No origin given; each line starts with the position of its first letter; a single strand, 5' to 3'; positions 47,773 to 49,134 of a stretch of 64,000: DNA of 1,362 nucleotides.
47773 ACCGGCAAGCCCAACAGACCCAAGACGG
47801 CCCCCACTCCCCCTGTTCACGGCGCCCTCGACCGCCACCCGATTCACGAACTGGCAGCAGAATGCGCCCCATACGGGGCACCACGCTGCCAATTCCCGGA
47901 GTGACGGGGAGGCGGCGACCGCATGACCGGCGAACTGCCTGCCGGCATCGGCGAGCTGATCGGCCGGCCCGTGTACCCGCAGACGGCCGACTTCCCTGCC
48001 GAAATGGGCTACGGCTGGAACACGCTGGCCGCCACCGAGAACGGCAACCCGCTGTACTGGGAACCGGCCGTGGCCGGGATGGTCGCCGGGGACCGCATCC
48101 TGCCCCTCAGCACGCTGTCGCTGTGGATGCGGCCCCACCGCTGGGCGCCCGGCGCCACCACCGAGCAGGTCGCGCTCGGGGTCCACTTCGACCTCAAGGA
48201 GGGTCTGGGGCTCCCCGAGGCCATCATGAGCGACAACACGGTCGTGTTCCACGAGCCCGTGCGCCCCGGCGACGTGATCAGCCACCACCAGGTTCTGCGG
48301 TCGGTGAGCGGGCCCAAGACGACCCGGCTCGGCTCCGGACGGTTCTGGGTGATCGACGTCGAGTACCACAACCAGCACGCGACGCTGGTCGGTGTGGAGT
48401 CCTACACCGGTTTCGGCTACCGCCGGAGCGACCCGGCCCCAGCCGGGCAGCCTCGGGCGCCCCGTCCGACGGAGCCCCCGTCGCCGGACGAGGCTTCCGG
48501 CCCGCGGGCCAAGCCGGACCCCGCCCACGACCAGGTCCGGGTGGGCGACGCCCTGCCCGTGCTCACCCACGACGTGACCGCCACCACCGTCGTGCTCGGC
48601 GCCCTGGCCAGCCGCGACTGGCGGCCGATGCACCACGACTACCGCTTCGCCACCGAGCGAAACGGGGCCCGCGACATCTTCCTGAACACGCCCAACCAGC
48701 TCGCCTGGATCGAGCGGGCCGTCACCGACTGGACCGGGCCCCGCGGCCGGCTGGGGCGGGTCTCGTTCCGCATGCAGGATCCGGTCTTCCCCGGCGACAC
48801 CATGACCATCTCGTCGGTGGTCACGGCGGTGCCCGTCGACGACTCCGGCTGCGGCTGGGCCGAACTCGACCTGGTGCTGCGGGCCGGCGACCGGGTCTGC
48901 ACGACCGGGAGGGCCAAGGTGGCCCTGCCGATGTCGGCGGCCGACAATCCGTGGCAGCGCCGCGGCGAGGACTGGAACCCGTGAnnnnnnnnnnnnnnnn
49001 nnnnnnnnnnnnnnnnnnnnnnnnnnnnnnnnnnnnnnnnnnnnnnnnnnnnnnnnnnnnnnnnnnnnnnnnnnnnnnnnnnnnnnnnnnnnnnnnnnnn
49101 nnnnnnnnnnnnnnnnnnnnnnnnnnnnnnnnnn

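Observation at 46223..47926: MIRU-like intercistronic repeats with bridging small ORFs inside an acyl-CoA operon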

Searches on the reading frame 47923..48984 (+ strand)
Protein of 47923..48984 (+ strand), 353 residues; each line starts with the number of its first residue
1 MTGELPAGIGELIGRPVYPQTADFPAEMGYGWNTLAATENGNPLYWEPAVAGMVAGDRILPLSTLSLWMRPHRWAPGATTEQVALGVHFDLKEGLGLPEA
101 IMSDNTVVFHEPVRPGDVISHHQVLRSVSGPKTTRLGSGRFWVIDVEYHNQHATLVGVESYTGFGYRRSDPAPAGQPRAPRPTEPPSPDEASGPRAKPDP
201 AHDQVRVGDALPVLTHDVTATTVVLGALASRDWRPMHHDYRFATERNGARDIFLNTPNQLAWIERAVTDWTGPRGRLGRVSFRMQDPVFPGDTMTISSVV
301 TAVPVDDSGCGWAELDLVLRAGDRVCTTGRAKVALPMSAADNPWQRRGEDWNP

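Call 8: search_protein_families(library=pfam, proteins=[window:47923-48984:+])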
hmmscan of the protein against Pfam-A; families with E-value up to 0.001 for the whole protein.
window:47923-48984:+ (353 aa): 2 families
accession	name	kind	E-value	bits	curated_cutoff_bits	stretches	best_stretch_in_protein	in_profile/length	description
PF13452.11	FAS1_DH_region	-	6.8e-10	39.6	22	1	37-154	25-127/132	FAS1-like, dehydratase domain region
PF01575.25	MaoC_dehydratas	-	8.9e-09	35.4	27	1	217-302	17-103/123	MaoC like domain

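Call 11: find_encoding_contigs(protein=window:47923-48981:+, flank=6000, max_places=10)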
Protein window:47923-48981:+ (353 aa): no gene with exactly this product is on record in the collection.
